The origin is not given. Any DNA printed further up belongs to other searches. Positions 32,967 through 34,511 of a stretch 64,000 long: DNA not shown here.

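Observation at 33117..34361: DegT-fold enzyme with His replacing the Schiff-base Lys: predicted ColD/E1/SpnQ-type sugar 3-dehydrase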

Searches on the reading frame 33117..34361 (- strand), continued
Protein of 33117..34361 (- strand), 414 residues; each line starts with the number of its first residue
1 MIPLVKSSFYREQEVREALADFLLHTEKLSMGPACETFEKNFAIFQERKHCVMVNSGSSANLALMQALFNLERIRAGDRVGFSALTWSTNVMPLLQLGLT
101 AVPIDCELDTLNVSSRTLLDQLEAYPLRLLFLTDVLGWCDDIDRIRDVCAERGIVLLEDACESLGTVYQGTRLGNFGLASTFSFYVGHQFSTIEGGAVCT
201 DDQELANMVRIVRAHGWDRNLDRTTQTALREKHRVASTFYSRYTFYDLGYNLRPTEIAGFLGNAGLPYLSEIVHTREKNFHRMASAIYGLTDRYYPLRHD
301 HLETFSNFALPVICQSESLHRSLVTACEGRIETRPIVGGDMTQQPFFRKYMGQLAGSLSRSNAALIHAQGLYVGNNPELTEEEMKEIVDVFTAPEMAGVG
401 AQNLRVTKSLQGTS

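Call 13: find_encoding_contigs(protein=P0113, flank=8000, max_places=2)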
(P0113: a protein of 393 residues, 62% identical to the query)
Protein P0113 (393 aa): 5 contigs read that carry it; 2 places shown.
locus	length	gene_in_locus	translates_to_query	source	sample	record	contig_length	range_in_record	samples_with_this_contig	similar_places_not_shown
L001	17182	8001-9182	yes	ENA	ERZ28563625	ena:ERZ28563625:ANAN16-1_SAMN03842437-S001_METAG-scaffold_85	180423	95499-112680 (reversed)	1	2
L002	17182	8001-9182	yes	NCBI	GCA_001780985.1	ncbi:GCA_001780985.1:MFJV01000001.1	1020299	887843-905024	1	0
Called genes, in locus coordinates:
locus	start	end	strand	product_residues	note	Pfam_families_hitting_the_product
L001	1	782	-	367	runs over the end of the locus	PF01041:DegT_DnrJ_EryC1, PF01212:Beta_elim_lyase (weak)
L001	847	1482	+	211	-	PF17836:PglD_N (faint), PF25087:GMPPB_C (faint), PF25084:LbH_EIF2B (faint), PF00132:Hexapep (weak)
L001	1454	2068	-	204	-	PF05891:Methyltransf_PK (weak), PF13489:Methyltransf_23 (weak), PF13847:Methyltransf_31, PF08241:Methyltransf_11, PF08242:Methyltransf_12, PF13649:Methyltransf_25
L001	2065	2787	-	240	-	PF00535:Glycos_transf_2, PF10111:Glyco_tranf_2_2 (weak), PF13641:Glyco_tranf_2_3 (faint)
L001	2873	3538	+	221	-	PF01209:Ubie_methyltran (weak), PF03141:Methyltransf_29 (faint), PF08003:Methyltransf_9 (weak), PF13489:Methyltransf_23, PF08241:Methyltransf_11, PF08242:Methyltransf_12, PF13649:Methyltransf_25, PF13847:Methyltransf_31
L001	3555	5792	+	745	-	PF02366:PMT, PF13231:PMT_2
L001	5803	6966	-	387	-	PF00534:Glycos_transf_1, PF13692:Glyco_trans_1_4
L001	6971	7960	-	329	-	PF00535:Glycos_transf_2, PF13641:Glyco_tranf_2_3 (weak), PF13704:Glyco_tranf_2_4 (faint)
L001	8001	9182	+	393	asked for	PF01041:DegT_DnrJ_EryC1, PF01053:Cys_Met_Meta_PP (weak)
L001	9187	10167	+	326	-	PF00106:adh_short (weak), PF01073:3Beta_HSD, PF01370:Epimerase, PF02719:Polysacc_synt_2, PF05368:NmrA, PF16363:GDP_Man_Dehyd, PF07993:NAD_binding_4, PF13460:NAD_binding_10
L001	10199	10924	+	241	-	PF05711:TylF, PF13578:Methyltransf_24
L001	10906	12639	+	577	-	PF13231:PMT_2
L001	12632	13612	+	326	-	-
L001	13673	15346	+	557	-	-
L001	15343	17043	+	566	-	-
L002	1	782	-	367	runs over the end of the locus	PF01041:DegT_DnrJ_EryC1, PF01212:Beta_elim_lyase (weak)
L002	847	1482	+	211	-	PF17836:PglD_N (faint), PF25087:GMPPB_C (faint), PF25084:LbH_EIF2B (faint), PF00132:Hexapep (weak)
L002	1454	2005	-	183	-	PF05891:Methyltransf_PK (weak), PF13489:Methyltransf_23 (weak), PF13847:Methyltransf_31, PF08241:Methyltransf_11, PF08242:Methyltransf_12, PF13649:Methyltransf_25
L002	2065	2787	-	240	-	PF00535:Glycos_transf_2, PF10111:Glyco_tranf_2_2 (weak), PF13641:Glyco_tranf_2_3 (faint)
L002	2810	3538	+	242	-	PF08003:Methyltransf_9 (weak), PF01209:Ubie_methyltran (weak), PF13489:Methyltransf_23, PF13847:Methyltransf_31, PF08241:Methyltransf_11, PF08242:Methyltransf_12, PF13649:Methyltransf_25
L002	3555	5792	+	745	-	PF02366:PMT, PF13231:PMT_2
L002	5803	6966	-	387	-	PF00534:Glycos_transf_1, PF13692:Glyco_trans_1_4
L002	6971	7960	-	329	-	PF00535:Glycos_transf_2, PF13641:Glyco_tranf_2_3 (weak), PF13704:Glyco_tranf_2_4 (faint)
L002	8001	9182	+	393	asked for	PF01041:DegT_DnrJ_EryC1, PF01053:Cys_Met_Meta_PP (weak)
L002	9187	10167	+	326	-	PF00106:adh_short (weak), PF01073:3Beta_HSD, PF01370:Epimerase, PF02719:Polysacc_synt_2, PF05368:NmrA, PF16363:GDP_Man_Dehyd, PF07993:NAD_binding_4, PF13460:NAD_binding_10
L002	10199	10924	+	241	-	PF05711:TylF, PF13578:Methyltransf_24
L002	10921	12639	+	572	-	PF13231:PMT_2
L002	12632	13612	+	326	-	-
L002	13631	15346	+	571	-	-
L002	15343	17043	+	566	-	-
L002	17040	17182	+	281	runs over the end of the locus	PF00535:Glycos_transf_2, PF13641:Glyco_tranf_2_3, PF13632:Glyco_trans_2_3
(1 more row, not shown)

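Call 14: find_encoding_contigs(protein=P0053, flank=8000, max_places=2)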
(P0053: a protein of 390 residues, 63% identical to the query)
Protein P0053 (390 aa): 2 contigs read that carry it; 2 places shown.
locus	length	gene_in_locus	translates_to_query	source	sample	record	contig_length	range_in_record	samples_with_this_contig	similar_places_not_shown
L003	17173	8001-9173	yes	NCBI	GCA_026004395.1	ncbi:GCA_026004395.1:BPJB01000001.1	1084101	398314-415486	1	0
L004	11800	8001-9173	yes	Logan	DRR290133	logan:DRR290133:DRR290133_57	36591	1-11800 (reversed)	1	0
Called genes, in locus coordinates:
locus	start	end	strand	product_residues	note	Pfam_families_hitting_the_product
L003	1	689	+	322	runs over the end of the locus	PF01073:3Beta_HSD, PF01370:Epimerase, PF02719:Polysacc_synt_2, PF04321:RmlD_sub_bind, PF13460:NAD_binding_10, PF16363:GDP_Man_Dehyd, PF07993:NAD_binding_4 (weak)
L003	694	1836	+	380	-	-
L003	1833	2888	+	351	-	PF13439:Glyco_transf_4, PF13579:Glyco_trans_4_4, PF00534:Glycos_transf_1, PF13692:Glyco_trans_1_4, PF13524:Glyco_trans_1_2 (weak), PF20706:GT4-conflict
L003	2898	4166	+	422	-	PF01943:Polysacc_synt, PF13440:Polysacc_synt_3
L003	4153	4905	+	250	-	PF00535:Glycos_transf_2, PF10111:Glyco_tranf_2_2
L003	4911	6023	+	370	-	PF13439:Glyco_transf_4, PF20706:GT4-conflict, PF00534:Glycos_transf_1, PF13692:Glyco_trans_1_4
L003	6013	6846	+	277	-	PF00535:Glycos_transf_2, PF10111:Glyco_tranf_2_2, PF13641:Glyco_tranf_2_3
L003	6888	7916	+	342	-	PF00535:Glycos_transf_2, PF10111:Glyco_tranf_2_2, PF13641:Glyco_tranf_2_3, PF13632:Glyco_trans_2_3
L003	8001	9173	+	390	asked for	PF01041:DegT_DnrJ_EryC1, PF01053:Cys_Met_Meta_PP (weak)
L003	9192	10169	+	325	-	PF01370:Epimerase, PF02719:Polysacc_synt_2 (weak), PF05368:NmrA, PF01073:3Beta_HSD, PF07993:NAD_binding_4, PF13460:NAD_binding_10, PF16363:GDP_Man_Dehyd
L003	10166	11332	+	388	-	PF00534:Glycos_transf_1, PF13692:Glyco_trans_1_4, PF26337:Gtf3_C (weak)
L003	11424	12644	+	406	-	PF13439:Glyco_transf_4, PF00534:Glycos_transf_1, PF13692:Glyco_trans_1_4, PF20706:GT4-conflict, PF13524:Glyco_trans_1_2 (weak)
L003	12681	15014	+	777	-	-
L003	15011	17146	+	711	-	-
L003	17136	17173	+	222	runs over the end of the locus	-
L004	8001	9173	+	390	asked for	PF01041:DegT_DnrJ_EryC1, PF01053:Cys_Met_Meta_PP (weak)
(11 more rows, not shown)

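Call 15: find_encoding_contigs(protein=P0011, flank=8000, max_places=2)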
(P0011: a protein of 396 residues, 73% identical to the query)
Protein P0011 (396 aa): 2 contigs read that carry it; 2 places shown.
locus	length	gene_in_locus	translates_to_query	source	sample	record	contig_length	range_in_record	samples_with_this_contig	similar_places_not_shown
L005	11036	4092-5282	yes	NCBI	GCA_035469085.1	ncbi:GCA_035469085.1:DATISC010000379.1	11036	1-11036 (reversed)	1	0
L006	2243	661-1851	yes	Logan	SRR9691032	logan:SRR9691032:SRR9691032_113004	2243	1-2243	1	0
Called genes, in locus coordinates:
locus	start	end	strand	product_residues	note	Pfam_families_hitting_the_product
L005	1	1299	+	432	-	PF00005:ABC_tran, PF13304:AAA_21 (faint), PF14524:Wzt_C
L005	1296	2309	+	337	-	PF13506:Glyco_transf_21 (weak), PF13641:Glyco_tranf_2_3, PF00535:Glycos_transf_2, PF13632:Glyco_trans_2_3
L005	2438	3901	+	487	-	PF00483:NTP_transferase, PF12804:NTP_transf_3 (weak), PF00535:Glycos_transf_2 (faint)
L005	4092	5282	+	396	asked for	PF01041:DegT_DnrJ_EryC1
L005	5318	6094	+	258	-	PF00535:Glycos_transf_2, PF10111:Glyco_tranf_2_2 (weak), PF13641:Glyco_tranf_2_3 (weak)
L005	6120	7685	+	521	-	-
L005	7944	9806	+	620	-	-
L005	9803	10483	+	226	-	PF00535:Glycos_transf_2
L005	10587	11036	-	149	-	?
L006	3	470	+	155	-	?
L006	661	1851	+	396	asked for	PF01041:DegT_DnrJ_EryC1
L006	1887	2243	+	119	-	?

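Call 16: find_encoding_contigs(protein=P0012, flank=10000, max_places=1)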
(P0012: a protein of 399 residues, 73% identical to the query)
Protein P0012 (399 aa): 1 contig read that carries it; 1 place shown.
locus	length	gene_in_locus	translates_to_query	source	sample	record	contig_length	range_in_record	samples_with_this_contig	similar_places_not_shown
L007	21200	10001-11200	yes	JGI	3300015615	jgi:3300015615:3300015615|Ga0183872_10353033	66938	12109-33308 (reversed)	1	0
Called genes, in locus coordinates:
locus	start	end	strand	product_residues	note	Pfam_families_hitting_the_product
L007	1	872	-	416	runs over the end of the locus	PF00282:Pyridoxal_deC, PF00266:Aminotran_5 (faint)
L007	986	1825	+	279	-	PF01678:DAP_epimerase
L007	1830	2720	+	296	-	PF02485:Branch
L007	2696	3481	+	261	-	PF13469:Sulfotransfer_3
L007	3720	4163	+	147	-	-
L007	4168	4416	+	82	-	-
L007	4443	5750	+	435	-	PF13243:SQHop_cyclase_C (faint), PF09492:Pec_lyase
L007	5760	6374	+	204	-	PF00702:Hydrolase, PF12710:HAD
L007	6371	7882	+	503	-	PF01229:Glyco_hydro_39 (weak), PF25839:Apionate_lact_C (weak)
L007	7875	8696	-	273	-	PF01476:LysM (weak), PF01464:SLT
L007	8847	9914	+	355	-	PF01244:Peptidase_M19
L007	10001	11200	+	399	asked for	PF01041:DegT_DnrJ_EryC1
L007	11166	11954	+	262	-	PF00535:Glycos_transf_2, PF13641:Glyco_tranf_2_3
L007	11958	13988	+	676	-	-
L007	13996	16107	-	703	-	PF02922:CBM_48, PF00128:Alpha-amylase, PF21331:Isoamylase_C (faint)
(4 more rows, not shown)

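Call 17: find_encoding_contigs(protein=P0010, flank=10000, max_places=1)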
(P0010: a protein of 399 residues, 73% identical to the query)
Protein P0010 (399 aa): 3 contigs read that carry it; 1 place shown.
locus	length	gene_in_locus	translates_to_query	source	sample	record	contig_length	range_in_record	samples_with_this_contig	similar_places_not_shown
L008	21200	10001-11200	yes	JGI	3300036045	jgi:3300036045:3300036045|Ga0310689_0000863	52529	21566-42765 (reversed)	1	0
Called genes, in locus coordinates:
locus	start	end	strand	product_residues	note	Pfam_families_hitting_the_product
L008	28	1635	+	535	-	PF00501:AMP-binding, PF13193:AMP-binding_C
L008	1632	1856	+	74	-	-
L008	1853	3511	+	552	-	PF00884:Sulfatase, PF01663:Phosphodiest (faint), PF16347:SGSH_C (weak)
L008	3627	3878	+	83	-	PF09827:CRISPR_Cas2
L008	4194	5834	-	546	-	PF13173:AAA_14, PF13635:DUF4143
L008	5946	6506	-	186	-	PF05618:RimB-like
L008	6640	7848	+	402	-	-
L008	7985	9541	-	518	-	PF02310:B12-binding, PF04055:Radical_SAM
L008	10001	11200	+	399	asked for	PF01041:DegT_DnrJ_EryC1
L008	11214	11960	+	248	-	PF00535:Glycos_transf_2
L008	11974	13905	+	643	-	-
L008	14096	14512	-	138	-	PF01850:PIN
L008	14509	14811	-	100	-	PF02604:PhdYeFM_antitox (weak)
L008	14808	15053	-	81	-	-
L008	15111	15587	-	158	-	-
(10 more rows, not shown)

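Call 18: find_encoding_contigs(protein=P0016, flank=10000, max_places=1)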
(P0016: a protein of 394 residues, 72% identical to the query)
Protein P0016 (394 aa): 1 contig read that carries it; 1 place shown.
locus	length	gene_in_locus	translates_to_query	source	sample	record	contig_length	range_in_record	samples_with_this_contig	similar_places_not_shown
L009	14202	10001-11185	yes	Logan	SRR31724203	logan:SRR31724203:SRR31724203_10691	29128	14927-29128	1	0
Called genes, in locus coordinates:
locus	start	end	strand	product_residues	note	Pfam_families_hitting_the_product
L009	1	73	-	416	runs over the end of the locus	PF00282:Pyridoxal_deC, PF00266:Aminotran_5 (faint)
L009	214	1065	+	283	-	PF01678:DAP_epimerase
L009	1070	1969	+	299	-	PF02485:Branch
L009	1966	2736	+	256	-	PF13469:Sulfotransfer_3 (weak)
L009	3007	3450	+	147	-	-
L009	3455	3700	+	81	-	-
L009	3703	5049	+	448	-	PF13243:SQHop_cyclase_C (faint), PF25840:Ulvan_lyase_N (faint), PF09492:Pec_lyase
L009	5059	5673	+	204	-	PF00702:Hydrolase, PF12710:HAD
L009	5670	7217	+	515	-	PF01229:Glyco_hydro_39 (weak), PF25839:Apionate_lact_C (faint)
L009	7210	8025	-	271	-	PF01476:LysM, PF01464:SLT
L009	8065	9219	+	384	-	PF01244:Peptidase_M19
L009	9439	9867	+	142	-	-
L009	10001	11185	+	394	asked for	PF01041:DegT_DnrJ_EryC1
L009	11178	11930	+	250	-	PF00535:Glycos_transf_2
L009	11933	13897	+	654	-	-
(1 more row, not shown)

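Call 34: find_related_loci(query=A1, collection=genome_contigs, flank=10000)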
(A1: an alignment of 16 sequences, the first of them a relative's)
Query A1 (414 aa) in genome_contigs; peptide patterns used: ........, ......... (x = any residue, [..] = any of these).
599 stretches matched a pattern (row limit reached: there are more); 517 encode a relative of the query (tblastn E <= 1e-3); the best 80 are kept; 80 distinct loci.
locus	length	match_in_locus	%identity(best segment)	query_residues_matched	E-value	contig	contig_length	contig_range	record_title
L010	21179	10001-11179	74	1-394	0e+0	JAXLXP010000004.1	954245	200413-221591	MAG: Candidatus Binatia bacterium isolate STL-DESB4 C2.194.fa-4, whole genome shotgun sequence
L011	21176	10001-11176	62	1-392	1e-180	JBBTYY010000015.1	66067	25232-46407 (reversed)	MAG: Patescibacteria group bacterium isolate H52-bin050_1 H52_bin050_1_000000000015, whole genome shotgun sequence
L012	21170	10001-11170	62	1-393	3e-179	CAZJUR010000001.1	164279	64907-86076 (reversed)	MAG TPA_asm: uncultured Candidatus Saccharibacteria bacterium isolate SRP257259_co1_114 genome assembly, contig: NODE_68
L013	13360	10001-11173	60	1-393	7e-179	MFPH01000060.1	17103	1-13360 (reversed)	MAG: Candidatus Levybacteria bacterium RIFCSPLOWO2_12_FULL_37_14 rifcsplowo2_12_scaffold_6979, whole genome shotgun sequ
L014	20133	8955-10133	62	1-393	3e-176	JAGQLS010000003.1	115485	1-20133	MAG: Candidatus Woesebacteria bacterium isolate HKST-UBA22 NODE_3_length_115485_cov_5.806088, whole genome shotgun seque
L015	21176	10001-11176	61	1-392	2e-176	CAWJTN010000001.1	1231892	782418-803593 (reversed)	MAG: Candidatus Roizmanbacteria bacterium isolate MFD04408.bin.1.61 genome assembly, contig: contig_30883, whole genome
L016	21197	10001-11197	60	1-399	3e-176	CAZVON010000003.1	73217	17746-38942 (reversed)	MAG TPA_asm: uncultured Gammaproteobacteria bacterium isolate SRP269290_co3_805 genome assembly, contig: NODE_265_length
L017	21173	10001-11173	61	1-391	4e-176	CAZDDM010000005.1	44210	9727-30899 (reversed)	MAG TPA_asm: uncultured Gammaproteobacteria bacterium isolate SRP093185_co1_196 genome assembly, contig: NODE_352_length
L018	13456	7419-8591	61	1-391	7e-176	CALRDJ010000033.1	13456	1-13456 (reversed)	MAG: Candidatus Levybacteria bacterium GW2011_GWA1_37_16 isolate TH-11nov19-213 genome assembly, contig: TH-11nov19-C114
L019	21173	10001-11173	63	1-392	3e-175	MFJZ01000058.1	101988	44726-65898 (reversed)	MAG: Candidatus Gottesmanbacteria bacterium RIFCSPLOWO2_01_FULL_49_10 rifcsplowo2_01_scaffold_624, whole genome shotgun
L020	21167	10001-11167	62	1-392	5e-175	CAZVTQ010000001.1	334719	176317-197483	MAG TPA_asm: uncultured Candidatus Saccharibacteria bacterium isolate SRP292972_co3_73 genome assembly, contig: NODE_36_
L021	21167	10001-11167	63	1-392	2e-174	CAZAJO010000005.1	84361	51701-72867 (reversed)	MAG TPA_asm: uncultured Gammaproteobacteria bacterium isolate SRP342105_co1_429 genome assembly, contig: NODE_347_length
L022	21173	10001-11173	62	1-393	3e-174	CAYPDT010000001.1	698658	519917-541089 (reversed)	MAG TPA_asm: uncultured Candidatus Saccharibacteria bacterium isolate SRP170004_co1_264 genome assembly, contig: NODE_6_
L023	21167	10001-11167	62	1-391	4e-174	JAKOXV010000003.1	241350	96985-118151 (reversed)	MAG: bacterium isolate JPNG_metabat.9 k201_315336, whole genome shotgun sequence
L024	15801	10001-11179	60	1-392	7e-174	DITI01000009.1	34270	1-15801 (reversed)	MAG TPA_asm: Candidatus Pacebacteria bacterium UBA6188 UBA6188_contig_154094, whole genome shotgun sequence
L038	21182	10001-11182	61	1-396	4e-172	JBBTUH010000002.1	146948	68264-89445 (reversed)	MAG: Patescibacteria group bacterium isolate H41-bin250_1 H41_bin250_1_000000000002, whole genome shotgun sequence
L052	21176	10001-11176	63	1-392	1e-169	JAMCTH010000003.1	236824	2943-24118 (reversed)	MAG: Patescibacteria group bacterium isolate FK_Sedi_A_Bin.175 NODE_28_length_236824_cov_6.16695, whole genome shotgun s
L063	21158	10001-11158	59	1-386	2e-168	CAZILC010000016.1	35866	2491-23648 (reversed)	MAG TPA_asm: uncultured Gammaproteobacteria bacterium isolate SRP200132_co1_59 genome assembly, contig: NODE_2001_length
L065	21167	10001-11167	59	1-391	5e-168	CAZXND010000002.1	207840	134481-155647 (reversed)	MAG TPA_asm: uncultured Gammaproteobacteria bacterium isolate SRP192515_co1_195 genome assembly, contig: NODE_29_length_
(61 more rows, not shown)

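Call 39: search_solved_structures(query=L002:9187-10167:+, max_evalue=0.00001)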
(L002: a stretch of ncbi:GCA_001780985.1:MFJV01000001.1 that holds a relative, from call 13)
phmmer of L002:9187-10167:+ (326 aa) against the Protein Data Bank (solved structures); distinct sequences matched with E-value up to 0.00001: 121 (the best 60 are shown).
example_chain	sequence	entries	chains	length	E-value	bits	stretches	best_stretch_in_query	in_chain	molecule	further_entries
7ll6_A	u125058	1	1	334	1.7e-44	155.4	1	75-315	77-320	GDP-L-fucose synthase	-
8du0_A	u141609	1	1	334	1.7e-44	155.4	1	75-315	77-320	GDP-L-fucose synthase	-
1bsv_A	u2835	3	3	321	1.3e-40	142.6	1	74-320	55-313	PROTEIN (GDP-FUCOSE SYNTHETASE) | GDP-FUCOSE SYNTHETASE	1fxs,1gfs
1e6u_A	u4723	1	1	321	2.5e-40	141.7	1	74-320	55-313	GDP-FUCOSE SYNTHETASE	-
1bws_A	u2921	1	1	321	3.4e-40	141.2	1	74-320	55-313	PROTEIN (GDP-4-KETO-6-DEOXY-D-MANNOSE EPIMERASE/REDUCTASE)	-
1e7s_A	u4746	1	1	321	5.1e-40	140.7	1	74-320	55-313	GDP-FUCOSE SYNTHETASE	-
1e7q_A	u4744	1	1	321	6e-40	140.4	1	74-320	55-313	GDP-FUCOSE SYNTHETASE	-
1e7r_A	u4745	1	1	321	3.7e-39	137.9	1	74-320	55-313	GDP-FUCOSE SYNTHETASE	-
2c59_A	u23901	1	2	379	7.1e-39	136.9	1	7-323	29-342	GDP-MANNOSE-3', 5'-EPIMERASE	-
2c5e_A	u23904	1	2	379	7.7e-39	136.8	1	7-323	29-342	GDP-MANNOSE-3', 5'-EPIMERASE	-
8sg0_A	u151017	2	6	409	9.1e-39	136.6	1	4-323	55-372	GDP-mannose 3,5-epimerase | GDP-mannose 3,5 epimerase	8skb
2c54_A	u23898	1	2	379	1.8e-38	135.6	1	7-323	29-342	GDP-MANNOSE-3', 5'-EPIMERASE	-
2c5a_A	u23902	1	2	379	2.5e-38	135.1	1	7-323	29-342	GDP-MANNOSE-3', 5'-EPIMERASE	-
2b69_A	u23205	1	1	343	3.3e-35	124.9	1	7-323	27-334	UDP-glucuronate decarboxylase 1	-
4gll_A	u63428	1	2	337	3.4e-35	124.8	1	7-323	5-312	UDP-glucuronic acid decarboxylase 1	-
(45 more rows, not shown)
